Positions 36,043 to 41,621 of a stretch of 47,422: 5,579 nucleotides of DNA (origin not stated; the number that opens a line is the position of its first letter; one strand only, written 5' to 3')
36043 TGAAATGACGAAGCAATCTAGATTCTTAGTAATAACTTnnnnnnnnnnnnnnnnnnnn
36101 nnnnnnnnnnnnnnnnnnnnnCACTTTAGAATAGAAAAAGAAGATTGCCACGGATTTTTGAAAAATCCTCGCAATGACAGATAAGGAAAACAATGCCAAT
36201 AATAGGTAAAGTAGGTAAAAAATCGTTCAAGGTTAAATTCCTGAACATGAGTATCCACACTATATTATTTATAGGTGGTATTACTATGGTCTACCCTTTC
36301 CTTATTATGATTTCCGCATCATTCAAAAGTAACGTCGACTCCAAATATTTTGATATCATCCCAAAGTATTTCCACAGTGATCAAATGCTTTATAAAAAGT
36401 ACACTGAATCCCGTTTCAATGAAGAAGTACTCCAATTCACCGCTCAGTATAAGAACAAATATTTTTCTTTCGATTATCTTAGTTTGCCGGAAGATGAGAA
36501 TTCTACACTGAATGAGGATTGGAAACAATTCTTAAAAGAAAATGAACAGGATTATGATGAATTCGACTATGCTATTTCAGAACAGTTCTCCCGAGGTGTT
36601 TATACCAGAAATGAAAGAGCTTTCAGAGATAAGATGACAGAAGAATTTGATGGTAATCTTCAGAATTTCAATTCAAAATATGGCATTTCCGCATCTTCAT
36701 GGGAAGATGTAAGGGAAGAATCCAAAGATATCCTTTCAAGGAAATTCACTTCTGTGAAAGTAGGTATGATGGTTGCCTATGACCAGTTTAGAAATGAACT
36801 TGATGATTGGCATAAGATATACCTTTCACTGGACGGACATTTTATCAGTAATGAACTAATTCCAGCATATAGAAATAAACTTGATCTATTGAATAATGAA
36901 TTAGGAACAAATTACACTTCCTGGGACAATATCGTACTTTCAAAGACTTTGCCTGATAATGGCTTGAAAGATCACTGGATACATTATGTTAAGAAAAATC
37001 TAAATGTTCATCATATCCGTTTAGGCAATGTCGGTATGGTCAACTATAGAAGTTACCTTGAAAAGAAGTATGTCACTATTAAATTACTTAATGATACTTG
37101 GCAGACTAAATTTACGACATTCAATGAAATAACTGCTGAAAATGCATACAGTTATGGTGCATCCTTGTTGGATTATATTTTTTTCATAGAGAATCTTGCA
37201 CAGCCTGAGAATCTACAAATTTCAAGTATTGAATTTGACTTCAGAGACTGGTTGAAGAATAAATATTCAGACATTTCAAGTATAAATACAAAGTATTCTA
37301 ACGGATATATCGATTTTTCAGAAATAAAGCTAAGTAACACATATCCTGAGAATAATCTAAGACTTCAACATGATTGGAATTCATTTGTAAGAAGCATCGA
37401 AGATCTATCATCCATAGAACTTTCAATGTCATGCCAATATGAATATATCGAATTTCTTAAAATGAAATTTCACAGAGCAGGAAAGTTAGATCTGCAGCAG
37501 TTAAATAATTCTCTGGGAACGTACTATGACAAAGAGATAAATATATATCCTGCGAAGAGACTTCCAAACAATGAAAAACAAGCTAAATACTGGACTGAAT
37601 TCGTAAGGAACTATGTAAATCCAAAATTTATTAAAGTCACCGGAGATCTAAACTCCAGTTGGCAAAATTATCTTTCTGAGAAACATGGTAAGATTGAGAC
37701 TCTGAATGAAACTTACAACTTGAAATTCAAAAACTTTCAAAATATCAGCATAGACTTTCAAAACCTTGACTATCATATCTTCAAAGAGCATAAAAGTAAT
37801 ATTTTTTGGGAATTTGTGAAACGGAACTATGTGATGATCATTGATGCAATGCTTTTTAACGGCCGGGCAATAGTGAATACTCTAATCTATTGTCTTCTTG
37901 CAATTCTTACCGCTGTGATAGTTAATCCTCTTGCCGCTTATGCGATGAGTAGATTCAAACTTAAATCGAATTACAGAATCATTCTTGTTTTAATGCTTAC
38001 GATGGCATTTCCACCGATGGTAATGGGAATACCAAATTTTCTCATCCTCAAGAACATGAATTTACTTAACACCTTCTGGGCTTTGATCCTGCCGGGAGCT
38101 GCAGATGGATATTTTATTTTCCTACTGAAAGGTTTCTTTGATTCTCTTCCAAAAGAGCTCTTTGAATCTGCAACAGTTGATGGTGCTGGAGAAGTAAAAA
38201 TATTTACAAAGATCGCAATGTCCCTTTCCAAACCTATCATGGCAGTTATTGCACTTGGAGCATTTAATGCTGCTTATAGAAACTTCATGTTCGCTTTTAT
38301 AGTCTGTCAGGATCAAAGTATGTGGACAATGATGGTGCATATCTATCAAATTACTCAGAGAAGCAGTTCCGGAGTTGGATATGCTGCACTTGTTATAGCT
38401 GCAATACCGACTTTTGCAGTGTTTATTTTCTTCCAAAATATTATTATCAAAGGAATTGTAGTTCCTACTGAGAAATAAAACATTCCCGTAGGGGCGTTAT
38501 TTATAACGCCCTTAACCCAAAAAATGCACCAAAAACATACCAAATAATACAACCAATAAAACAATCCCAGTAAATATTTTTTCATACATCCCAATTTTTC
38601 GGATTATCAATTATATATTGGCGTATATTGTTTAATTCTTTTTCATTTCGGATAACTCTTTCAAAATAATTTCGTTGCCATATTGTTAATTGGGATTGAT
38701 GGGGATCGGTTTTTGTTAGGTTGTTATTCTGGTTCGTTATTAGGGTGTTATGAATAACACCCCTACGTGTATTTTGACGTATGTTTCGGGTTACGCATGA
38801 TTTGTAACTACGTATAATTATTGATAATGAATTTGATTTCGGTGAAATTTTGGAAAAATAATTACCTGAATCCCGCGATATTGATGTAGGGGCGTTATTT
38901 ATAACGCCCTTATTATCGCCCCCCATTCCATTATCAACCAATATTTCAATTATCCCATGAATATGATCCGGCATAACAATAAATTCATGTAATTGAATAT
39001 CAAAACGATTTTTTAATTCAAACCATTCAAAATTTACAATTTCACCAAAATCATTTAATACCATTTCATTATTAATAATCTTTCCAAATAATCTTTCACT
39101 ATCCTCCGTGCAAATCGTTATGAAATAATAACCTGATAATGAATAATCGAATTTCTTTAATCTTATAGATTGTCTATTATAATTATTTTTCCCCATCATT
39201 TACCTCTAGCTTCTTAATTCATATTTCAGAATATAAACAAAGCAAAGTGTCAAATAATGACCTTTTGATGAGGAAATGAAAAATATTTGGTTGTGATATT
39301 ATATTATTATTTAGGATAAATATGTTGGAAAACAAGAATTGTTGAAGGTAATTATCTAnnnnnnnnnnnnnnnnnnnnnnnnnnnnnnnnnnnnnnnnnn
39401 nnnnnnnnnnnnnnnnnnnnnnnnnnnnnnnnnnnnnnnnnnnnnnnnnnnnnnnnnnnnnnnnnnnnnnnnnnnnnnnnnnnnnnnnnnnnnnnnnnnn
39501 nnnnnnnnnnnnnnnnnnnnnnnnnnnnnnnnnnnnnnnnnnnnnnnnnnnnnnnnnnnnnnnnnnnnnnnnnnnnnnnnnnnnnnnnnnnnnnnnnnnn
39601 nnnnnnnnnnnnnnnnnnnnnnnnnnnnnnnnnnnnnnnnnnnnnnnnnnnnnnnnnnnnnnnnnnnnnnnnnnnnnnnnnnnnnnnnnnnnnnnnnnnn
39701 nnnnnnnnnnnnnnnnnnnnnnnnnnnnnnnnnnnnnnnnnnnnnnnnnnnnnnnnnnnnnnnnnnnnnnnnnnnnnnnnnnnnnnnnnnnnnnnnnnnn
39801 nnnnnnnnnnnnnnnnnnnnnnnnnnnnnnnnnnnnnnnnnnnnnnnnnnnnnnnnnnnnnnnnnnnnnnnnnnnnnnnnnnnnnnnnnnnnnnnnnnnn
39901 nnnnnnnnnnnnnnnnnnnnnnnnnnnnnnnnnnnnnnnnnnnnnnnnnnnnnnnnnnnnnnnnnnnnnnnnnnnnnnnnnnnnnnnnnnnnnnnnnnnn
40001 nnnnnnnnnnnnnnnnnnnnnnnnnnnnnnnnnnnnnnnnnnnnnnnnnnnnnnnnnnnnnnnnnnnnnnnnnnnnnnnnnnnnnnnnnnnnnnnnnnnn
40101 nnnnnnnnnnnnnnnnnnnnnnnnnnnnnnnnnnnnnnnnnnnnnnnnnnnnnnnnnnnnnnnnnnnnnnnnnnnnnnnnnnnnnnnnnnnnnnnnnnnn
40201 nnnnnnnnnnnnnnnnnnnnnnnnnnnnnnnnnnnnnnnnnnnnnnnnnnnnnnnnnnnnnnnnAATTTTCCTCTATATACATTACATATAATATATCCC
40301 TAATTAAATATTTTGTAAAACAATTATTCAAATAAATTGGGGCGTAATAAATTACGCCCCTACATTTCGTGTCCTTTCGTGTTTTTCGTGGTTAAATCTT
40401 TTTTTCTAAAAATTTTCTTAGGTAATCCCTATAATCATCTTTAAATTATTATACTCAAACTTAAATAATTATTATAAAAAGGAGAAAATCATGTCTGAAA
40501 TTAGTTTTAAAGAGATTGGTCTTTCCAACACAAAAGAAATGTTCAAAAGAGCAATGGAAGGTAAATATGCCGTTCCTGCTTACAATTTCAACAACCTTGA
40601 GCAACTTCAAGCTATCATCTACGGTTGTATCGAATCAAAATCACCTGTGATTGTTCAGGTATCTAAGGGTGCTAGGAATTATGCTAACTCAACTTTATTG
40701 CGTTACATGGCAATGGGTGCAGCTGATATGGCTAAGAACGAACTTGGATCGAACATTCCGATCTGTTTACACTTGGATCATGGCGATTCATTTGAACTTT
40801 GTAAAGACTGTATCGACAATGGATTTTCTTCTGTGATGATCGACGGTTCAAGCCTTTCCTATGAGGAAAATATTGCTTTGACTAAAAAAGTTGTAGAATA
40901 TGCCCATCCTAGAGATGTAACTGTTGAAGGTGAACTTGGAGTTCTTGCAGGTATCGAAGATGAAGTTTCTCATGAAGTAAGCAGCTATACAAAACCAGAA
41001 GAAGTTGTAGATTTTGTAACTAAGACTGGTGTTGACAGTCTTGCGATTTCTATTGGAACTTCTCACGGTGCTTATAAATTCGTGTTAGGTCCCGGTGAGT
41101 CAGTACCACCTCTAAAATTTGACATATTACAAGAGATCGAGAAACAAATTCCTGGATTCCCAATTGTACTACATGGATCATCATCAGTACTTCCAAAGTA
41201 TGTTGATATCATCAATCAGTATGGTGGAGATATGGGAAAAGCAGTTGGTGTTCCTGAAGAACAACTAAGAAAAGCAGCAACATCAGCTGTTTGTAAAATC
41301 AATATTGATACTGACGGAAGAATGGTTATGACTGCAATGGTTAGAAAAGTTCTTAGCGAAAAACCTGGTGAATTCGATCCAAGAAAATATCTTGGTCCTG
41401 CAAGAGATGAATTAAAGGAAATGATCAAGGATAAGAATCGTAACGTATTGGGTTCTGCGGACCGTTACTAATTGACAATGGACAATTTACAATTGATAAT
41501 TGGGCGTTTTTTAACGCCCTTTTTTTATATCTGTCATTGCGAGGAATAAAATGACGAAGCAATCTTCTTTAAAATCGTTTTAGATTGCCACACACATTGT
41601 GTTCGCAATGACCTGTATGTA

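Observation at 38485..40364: A 1.9-kb island bounded by inverted GTAG-palindrome REPs carries a RAYT plus an extra cargo gene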

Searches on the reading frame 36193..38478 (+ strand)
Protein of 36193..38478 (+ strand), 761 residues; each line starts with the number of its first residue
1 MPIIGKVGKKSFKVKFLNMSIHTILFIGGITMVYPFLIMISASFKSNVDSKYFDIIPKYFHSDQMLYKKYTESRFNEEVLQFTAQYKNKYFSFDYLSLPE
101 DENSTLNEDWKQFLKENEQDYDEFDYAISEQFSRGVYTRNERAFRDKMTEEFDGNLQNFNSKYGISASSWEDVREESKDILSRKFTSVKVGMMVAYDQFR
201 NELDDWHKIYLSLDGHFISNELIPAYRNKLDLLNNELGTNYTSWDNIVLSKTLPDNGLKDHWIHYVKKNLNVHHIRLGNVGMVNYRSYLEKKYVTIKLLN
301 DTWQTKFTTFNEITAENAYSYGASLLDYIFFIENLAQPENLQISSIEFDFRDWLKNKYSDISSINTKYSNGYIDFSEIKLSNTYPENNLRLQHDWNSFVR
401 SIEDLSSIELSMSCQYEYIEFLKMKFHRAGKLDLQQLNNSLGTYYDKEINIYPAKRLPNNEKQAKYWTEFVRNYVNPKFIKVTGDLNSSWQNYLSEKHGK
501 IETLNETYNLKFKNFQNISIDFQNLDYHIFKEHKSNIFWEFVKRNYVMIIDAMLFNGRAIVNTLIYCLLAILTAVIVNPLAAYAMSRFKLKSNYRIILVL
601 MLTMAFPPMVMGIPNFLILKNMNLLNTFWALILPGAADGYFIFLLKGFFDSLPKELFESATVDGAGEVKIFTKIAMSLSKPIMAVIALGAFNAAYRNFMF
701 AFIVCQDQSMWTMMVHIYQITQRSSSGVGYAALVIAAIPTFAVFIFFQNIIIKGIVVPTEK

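Call 4: search_protein_families(library=pfam, proteins=[window:36193-38478:+], max_evalue=0.01)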
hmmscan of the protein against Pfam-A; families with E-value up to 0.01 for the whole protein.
window:36193-38478:+ (761 aa): 2 families
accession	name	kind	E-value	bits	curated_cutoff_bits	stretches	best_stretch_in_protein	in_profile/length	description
PF00528.27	BPD_transp_1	-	3.3e-10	40.4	26.4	1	590-755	14-182/184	Binding-protein-dependent transport system inner membrane component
PF02449.21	Glyco_hydro_42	-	9.9e-07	28.9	21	2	345-400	149-210/376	Beta-galactosidase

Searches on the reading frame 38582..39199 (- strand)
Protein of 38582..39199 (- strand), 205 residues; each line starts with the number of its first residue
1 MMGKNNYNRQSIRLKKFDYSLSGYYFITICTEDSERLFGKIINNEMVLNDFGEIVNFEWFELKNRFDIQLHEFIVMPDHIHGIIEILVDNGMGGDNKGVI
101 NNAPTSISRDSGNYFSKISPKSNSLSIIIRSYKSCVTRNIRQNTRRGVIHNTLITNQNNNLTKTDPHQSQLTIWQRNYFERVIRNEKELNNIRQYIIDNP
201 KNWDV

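Call 4: search_protein_families(library=pfam, proteins=[window:38582-39199:-], max_evalue=0.01)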
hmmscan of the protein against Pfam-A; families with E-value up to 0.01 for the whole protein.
window:38582-39199:- (205 aa): 1 family
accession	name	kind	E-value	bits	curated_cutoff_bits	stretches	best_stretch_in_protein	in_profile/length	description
PF01797.21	Y1_Tnp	-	3.2e-06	27.7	23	0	47-86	24-59/121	Transposase IS200 like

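Call 7: search_protein_families(library=ncbifam, proteins=[window:38582-39199:-], max_evalue=0.1)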
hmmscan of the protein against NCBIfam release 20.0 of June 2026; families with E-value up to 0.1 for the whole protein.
window:38582-39199:- (205 aa): 2 families
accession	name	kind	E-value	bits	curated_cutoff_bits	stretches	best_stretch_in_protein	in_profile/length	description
NF047646.1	REP_Tyr_transpos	equivalog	7.4e-17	61.6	80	2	120-200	67-131/146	REP-associated tyrosine transposase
NF033573.1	transpos_IS200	equivalog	0.00063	20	55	0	59-86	38-65/126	IS200/IS605 family transposase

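Call 8: search_protein_families(library=padloc, proteins=[window:38582-39199:-], max_evalue=0.1)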
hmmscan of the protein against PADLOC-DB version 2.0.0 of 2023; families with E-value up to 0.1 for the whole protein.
window:38582-39199:- (205 aa): 1 family
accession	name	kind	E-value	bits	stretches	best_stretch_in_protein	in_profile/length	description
PDLC05026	PDC-S47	-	2.9e-05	21.7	1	137-194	4-59/257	-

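Call 84: search_protein_families(library=phrogs, proteins=[window:38582-39199:-], max_evalue=0.01)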
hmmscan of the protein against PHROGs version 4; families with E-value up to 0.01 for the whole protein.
window:38582-39199:- (205 aa): 0 families

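Call 85: search_solved_structures(query=window:38582-39199:-, max_evalue=1, show_alignments=2)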
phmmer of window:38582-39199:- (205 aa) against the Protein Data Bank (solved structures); distinct sequences matched with E-value up to 1: 12.
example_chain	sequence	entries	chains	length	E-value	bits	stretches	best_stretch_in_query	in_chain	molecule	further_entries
5le4_A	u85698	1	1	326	0.0049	19.8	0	79-126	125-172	DD_D12_11_D12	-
5lec_A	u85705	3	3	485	0.0053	19.7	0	79-115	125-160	DDD_D12_12_D12_12_D12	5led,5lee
5le2_A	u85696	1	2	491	0.006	19.5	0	79-116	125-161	DDD_D12_15_D12_15_D12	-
5leb_A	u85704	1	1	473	0.025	17.5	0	79-108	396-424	DDD_D12_06_D12_06_D12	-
5lw1_A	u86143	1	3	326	0.083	15.8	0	79-126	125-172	DD_232_11_D12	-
5le8_A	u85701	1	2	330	0.16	14.9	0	78-115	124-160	DD_D12_15_D12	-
5le6_A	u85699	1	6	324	0.26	14.2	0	78-115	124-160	DD_D12_09_D12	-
5le7_A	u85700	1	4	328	0.28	14.1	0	79-115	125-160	DD_D12_13_D12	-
4er8_A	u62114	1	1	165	0.33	13.9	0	172-201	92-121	TnpArep for protein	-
2xcm_A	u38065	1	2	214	0.74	12.7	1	42-115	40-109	CYTOSOLIC HEAT SHOCK PROTEIN 90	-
4x9l_A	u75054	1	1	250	0.74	12.7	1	41-115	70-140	Heat shock protein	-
2jki_A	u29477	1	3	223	0.78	12.6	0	42-115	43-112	CYTOSOLIC HEAT SHOCK PROTEIN 90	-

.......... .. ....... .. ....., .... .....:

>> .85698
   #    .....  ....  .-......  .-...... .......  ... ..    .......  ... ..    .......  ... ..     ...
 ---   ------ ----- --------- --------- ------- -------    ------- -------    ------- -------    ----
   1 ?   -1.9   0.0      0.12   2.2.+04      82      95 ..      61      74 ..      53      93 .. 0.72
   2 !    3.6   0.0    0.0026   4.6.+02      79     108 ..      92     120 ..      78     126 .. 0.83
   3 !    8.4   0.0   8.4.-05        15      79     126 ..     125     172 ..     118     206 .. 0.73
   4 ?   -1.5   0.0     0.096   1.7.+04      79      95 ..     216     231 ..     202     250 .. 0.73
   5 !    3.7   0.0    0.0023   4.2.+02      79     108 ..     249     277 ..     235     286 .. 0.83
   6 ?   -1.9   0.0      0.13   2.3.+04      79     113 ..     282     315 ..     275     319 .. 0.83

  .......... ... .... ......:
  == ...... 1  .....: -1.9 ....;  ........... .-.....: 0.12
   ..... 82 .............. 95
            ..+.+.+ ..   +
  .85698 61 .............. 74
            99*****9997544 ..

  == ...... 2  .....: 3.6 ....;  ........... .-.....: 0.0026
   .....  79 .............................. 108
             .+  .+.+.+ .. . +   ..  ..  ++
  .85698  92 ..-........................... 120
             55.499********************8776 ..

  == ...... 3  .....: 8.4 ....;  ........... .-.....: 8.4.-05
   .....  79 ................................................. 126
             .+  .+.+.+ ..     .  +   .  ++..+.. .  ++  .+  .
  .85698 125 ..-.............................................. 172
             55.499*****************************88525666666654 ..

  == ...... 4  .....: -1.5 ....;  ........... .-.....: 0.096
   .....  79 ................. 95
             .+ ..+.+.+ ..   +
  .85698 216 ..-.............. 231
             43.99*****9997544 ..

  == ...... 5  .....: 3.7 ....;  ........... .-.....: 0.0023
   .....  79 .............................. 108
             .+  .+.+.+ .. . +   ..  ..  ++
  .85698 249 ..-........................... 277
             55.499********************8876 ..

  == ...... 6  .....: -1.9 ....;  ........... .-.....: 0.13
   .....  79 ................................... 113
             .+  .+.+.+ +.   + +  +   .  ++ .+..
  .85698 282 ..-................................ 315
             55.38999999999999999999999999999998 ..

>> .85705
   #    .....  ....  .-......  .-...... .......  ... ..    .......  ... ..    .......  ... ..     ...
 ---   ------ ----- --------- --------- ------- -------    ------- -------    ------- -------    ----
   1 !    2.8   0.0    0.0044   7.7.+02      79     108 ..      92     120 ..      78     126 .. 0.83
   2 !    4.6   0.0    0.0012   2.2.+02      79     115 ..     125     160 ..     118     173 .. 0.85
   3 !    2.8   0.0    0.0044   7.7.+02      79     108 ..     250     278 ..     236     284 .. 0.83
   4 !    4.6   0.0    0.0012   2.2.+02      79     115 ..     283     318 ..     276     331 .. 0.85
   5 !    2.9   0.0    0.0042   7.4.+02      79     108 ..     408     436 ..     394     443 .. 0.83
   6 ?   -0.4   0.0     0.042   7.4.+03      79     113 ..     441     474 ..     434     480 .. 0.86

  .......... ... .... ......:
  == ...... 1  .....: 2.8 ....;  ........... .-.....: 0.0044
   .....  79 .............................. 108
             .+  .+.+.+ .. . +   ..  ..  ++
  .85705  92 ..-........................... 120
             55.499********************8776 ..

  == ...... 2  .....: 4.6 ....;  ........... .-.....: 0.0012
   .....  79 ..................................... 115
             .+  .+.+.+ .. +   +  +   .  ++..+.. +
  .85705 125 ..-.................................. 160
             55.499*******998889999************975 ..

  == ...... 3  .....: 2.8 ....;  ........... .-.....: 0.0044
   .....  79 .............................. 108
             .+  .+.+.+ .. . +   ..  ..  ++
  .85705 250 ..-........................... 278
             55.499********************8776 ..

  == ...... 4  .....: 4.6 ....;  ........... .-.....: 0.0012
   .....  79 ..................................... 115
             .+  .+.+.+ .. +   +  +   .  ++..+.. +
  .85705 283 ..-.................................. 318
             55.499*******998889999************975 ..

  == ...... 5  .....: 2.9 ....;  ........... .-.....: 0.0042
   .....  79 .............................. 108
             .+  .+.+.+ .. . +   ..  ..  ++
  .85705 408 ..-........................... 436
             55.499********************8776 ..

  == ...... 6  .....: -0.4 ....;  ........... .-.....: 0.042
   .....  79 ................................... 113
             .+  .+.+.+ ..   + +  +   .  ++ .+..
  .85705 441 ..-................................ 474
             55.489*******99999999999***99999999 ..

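Call 104: find_homologous_proteins(query=window:38582-39199:-, max_evalue=1e-20)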
Query window:38582-39199:- (205 aa): 2819 proteins with E <= 1e-20 among 3417 candidates; the best 120 are listed.
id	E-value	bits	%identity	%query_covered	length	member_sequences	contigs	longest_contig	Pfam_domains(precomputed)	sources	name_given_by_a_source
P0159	4.7e-132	456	100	100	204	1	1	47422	PF01797.22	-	-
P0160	2.3e-90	320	64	99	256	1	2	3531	PF01797.22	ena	-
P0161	1.5e-89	317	99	71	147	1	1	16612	PF01797.22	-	-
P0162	4.3e-72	260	65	97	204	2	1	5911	-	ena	-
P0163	4.6e-57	211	59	97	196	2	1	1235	-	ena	-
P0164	9.5e-50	187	51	97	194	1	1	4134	-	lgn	-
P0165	2.0e-46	176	50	97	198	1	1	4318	-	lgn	-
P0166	2.5e-46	176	49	97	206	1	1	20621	-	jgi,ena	-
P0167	1.3e-42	164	50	97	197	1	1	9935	-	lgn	-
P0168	1.8e-41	160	44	99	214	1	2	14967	PF01797.22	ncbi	-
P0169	3.3e-41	159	45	96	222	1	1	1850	-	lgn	-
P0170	5.8e-40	155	43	97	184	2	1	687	PF01797.22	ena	-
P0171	2.9e-39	153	44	99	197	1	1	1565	-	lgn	-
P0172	1.1e-38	151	44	96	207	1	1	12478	PF01797.22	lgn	-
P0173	3.6e-38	149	45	96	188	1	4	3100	PF01797.22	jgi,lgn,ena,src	-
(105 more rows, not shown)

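Call 105: find_encoding_contigs(protein=P0162, flank=5000, max_places=3)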
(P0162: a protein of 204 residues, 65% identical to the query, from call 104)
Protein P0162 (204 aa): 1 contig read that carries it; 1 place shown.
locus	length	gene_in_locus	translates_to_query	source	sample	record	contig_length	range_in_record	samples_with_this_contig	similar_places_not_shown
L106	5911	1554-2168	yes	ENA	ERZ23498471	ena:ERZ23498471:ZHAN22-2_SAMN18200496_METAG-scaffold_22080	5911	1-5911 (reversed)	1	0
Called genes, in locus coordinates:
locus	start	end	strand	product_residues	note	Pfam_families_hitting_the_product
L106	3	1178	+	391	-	?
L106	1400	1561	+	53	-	PF10543:ORF6N (weak)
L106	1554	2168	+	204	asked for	-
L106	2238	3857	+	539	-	PF02463:SMC_N, PF13175:AAA_15 (faint), PF13476:AAA_23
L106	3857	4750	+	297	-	PF00535:Glycos_transf_2, PF10111:Glyco_tranf_2_2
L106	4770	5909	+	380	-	?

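Call 106: find_encoding_contigs(protein=P0166, flank=4000, max_places=2)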
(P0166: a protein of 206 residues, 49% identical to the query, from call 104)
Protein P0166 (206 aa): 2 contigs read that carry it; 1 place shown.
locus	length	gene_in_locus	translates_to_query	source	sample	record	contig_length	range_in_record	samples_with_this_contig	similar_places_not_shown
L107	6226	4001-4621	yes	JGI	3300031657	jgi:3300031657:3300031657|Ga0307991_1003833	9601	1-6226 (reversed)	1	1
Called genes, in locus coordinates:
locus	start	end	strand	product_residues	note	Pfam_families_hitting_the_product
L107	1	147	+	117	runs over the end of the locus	PF10336:DUF2420 (weak), PF02686:GatC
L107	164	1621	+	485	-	PF01425:Amidase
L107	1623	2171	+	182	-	PF12822:ECF_trnsprt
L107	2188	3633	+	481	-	PF02934:GatB_N, PF02637:GatB_Yqey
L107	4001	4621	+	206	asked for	-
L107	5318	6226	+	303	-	?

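Call 107: find_encoding_contigs(protein=P0164, flank=4000, max_places=2)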
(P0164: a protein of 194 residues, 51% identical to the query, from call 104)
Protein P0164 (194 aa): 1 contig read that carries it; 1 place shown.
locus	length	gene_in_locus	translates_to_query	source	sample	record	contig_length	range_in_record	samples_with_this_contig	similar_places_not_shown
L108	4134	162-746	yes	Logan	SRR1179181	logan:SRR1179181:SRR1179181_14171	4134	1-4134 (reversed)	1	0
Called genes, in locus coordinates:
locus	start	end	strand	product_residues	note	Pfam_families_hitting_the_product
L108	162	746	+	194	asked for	-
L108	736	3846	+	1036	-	PF04313:HSDR_N, PF04851:ResIII, PF18766:SWI2_SNF2, PF22679:T1R_D3-like, PF11867:T1RH-like_C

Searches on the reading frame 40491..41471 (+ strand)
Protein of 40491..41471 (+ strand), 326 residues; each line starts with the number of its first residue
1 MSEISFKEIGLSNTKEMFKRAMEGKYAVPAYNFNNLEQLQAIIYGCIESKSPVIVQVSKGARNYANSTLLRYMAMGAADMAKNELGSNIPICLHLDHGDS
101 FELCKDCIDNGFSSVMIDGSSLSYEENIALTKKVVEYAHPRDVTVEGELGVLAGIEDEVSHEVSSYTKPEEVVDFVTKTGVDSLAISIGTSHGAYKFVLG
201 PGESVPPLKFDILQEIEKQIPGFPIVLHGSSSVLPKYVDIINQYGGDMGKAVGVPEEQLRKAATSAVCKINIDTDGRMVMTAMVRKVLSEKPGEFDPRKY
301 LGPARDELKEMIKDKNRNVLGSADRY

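Call 4: search_protein_families(library=pfam, proteins=[window:40491-41471:+], max_evalue=0.01)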
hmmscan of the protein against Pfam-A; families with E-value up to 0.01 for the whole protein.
window:40491-41471:+ (326 aa): 1 family
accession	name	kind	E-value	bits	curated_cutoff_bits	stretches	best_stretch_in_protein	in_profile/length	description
PF01116.26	F_bP_aldolase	-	2.9e-96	322.7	25.5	1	13-324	2-276/277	Fructose-bisphosphate aldolase class-II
